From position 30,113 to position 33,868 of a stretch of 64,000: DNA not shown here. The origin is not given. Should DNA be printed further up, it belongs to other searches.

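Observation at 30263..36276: Lower-GC defence-type island: MmeI-like Type IIG RM fusion, orphan gene, and Schlafen-like AlbA_2/HATPase_c_4 protein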

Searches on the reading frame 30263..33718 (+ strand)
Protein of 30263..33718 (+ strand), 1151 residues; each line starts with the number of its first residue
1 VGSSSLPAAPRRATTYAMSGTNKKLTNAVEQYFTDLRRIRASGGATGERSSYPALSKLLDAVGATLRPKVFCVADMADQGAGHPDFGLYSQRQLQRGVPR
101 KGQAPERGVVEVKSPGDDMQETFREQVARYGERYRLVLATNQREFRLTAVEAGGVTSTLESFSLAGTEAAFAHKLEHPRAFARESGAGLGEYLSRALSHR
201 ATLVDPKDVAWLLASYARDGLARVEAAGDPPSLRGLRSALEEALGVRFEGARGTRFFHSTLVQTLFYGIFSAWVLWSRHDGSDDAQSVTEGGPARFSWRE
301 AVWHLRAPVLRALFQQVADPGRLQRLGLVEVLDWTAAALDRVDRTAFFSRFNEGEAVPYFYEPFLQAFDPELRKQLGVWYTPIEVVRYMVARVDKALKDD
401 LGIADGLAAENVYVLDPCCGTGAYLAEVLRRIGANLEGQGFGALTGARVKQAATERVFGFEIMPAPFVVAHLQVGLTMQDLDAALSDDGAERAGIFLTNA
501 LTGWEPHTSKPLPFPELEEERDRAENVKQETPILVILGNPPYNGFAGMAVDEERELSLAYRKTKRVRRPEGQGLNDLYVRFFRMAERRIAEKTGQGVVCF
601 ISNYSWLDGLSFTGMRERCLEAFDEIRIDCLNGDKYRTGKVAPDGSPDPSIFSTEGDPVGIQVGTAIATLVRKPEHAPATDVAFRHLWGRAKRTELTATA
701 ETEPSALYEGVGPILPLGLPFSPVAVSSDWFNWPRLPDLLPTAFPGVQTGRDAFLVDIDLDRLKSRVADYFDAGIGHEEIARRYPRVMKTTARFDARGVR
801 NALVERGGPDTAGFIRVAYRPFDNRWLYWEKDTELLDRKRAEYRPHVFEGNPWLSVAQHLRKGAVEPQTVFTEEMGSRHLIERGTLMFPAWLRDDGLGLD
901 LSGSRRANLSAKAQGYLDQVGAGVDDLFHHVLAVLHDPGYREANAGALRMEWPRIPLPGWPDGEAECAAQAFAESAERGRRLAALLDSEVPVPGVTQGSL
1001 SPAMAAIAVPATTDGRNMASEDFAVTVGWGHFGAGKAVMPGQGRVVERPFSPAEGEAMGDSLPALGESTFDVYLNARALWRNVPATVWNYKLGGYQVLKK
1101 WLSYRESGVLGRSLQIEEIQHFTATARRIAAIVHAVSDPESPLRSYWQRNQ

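Call 6: search_protein_families(library=pfam, proteins=[window:30263-33718:+], max_evalue=0.01)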
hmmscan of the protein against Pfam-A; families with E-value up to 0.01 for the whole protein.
window:30263-33718:+ (1151 aa): 4 families
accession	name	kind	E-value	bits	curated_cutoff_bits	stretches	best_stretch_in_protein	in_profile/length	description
PF18135.7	Type_ISP_C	-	2.5e-41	142.3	25.9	1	738-1116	1-323/342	Type ISP C-terminal specificity domain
PF02384.22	N6_Mtase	-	1.2e-08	35.1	20.4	1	360-543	9-136/311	N-6 DNA Methylase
PF07669.17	Eco57I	-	3.2e-05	24.5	25.3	1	529-621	71-155/171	Eco57I restriction-modification methylase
PF20473.4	MmeI_Mtase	-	0.00012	21.9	27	1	411-609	20-205/259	MmeI, DNA-methyltransferase domain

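Call 7: search_protein_families(library=padloc, proteins=[window:30263-33718:+], max_evalue=0.01)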
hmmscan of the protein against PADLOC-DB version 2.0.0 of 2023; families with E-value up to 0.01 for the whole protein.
window:30263-33718:+ (1151 aa): 21 families
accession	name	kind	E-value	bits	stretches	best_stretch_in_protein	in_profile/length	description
PDLC03610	REase_MTase_IIG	-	2.6e-81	272.1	3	31-546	4-487/1096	Type IIG restriction enzyme-methyltransferase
PDLC03631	REase_MTase_IIG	-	1.1e-69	233.4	1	332-958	267-894/1086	Type IIG restriction enzyme-methyltransferase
PDLC03597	REase_MTase_IIG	-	7.9e-38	127.7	2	359-695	863-1185/1646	Type IIG restriction enzyme-methyltransferase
PDLC03051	REase_MTase_I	-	6.8e-29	97.7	2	364-641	852-1124/1591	Type I restriction enzyme-methyltransferase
PDLC03621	REase_MTase_IIG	-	6.1e-28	95.4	2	360-671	287-583/1024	Type IIG restriction enzyme-methyltransferase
PDLC04134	mad2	-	8.1e-17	59.2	1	361-632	258-426/492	mads_2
PDLC03338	MTase_II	-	1.4e-09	35.2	1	368-465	121-204/604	Type II methyltransferase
PDLC03630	REase_MTase_IIG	-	2e-09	33.9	1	371-481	365-473/1100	Type IIG restriction enzyme-methyltransferase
PDLC03025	MTase_I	-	4.7e-08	30.2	1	338-473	125-238/569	Type I methyltransferase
PDLC03348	MTase_II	-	1.8e-07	28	1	372-476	216-311/727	Type II methyltransferase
PDLC03021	MTase_I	-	2.7e-06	24.5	1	348-471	137-242/491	Type I methyltransferase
PDLC02529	PglX|PglXI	-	1.1e-05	21.4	1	360-606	183-424/1189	PglX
PDLC03357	MTase_II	-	0.0001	18.8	1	368-431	112-162/620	Type II methyltransferase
PDLC03335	MTase_II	-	0.00012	18.8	1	355-617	58-270/607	Type II methyltransferase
PDLC03029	MTase_I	-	0.0002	17.9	1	359-435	159-231/661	Type I methyltransferase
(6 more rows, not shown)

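Call 8: search_protein_families(library=ncbifam, proteins=[window:30263-33718:+], max_evalue=0.01)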
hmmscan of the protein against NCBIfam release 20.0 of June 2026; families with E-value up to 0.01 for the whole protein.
window:30263-33718:+ (1151 aa): 2 families
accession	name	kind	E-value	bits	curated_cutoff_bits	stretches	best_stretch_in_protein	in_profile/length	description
NF047738.1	antiphage_MADS2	equivalog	5.6e-05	21.6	720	1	371-543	305-453/654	methylation-associated defense system DNA methyltransferase MAD2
TIGR02987.1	met_A_Alw26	exception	0.00033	19.5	353.5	1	374-432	1-53/523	Alw26I/Eco31I/Esp3I family type II restriction adenine-specific DNA-methyltransferase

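Call 13: search_solved_structures(query=window:30263-33718:+, max_evalue=0.01, show_alignments=2)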
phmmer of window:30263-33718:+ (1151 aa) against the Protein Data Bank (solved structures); distinct sequences matched with E-value up to 0.01: 3.
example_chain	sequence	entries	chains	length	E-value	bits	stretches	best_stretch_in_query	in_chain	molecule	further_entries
7lo5_A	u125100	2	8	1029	1.6e-32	115.6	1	358-957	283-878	Site-specific DNA-methyltransferase (adenine-specific)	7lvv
5ffj_A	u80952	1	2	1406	1.7e-25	92.4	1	358-642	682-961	Endonuclease and methylase LlaGI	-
4xqk_A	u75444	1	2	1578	8.1e-23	83.5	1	358-641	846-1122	LlaBIII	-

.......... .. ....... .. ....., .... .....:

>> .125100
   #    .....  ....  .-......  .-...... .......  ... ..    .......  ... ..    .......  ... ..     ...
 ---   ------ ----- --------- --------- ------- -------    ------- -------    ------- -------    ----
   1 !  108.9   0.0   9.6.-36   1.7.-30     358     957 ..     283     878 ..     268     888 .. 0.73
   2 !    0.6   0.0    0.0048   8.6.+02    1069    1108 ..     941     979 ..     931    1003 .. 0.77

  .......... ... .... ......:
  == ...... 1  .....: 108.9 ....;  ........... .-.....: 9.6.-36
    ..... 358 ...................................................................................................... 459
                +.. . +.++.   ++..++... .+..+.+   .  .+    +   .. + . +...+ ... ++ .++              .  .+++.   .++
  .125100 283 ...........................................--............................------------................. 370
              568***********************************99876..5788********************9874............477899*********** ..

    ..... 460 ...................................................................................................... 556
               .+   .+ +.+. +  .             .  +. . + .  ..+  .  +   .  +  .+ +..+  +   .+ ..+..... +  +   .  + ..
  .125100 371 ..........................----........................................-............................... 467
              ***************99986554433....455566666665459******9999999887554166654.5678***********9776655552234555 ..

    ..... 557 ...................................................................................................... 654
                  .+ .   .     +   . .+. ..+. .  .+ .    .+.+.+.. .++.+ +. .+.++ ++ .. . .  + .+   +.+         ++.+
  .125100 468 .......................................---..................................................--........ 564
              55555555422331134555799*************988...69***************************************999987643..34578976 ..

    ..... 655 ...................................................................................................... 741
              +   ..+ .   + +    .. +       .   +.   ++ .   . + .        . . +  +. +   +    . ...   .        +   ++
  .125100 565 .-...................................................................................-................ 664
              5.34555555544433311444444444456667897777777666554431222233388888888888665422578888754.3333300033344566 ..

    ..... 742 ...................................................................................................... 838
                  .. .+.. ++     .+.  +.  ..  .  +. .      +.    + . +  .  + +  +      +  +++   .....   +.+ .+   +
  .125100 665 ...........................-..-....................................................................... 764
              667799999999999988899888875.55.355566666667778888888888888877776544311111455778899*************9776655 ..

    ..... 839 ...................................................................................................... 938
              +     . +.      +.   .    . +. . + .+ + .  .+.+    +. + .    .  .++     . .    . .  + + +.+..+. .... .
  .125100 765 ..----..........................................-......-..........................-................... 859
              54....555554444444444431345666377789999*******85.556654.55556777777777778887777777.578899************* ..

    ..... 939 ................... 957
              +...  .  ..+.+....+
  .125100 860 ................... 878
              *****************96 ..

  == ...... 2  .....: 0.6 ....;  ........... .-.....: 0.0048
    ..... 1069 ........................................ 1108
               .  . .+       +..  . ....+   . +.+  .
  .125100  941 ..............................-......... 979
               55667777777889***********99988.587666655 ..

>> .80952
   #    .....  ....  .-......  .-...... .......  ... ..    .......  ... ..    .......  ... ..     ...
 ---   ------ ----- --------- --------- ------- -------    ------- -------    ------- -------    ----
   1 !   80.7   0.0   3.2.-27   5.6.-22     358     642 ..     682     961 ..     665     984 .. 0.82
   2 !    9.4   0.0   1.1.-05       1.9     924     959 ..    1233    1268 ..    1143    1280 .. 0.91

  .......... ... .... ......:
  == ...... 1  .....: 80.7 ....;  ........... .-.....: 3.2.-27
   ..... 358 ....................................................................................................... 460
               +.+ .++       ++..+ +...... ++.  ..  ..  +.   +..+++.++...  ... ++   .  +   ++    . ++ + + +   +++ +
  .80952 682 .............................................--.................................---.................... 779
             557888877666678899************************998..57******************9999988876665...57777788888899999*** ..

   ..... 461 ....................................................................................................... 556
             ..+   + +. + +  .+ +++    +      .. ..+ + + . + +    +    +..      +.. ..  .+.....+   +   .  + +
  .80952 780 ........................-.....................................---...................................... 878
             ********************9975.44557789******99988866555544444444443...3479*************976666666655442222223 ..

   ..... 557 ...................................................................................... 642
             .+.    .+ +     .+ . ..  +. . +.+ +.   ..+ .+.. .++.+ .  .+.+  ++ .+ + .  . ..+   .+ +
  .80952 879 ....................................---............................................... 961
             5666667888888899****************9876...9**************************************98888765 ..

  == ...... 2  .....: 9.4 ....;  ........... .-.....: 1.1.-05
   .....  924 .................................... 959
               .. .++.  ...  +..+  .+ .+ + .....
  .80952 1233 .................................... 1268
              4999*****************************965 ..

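Call 34: search_protein_families(library=phrogs, proteins=[window:30263-33718:+], max_evalue=0.01)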
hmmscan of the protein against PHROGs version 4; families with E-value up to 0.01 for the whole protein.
window:30263-33718:+ (1151 aa): 3 families
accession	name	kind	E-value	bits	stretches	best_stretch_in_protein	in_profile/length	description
phrog_2713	-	unknown function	1.2e-07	32.1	1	339-470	154-259/520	-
phrog_16674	-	other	9.5e-06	24.5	1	364-471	392-487/1364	DNA methyltransferase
phrog_34860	-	unknown function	0.00031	19.8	1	357-427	194-260/830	-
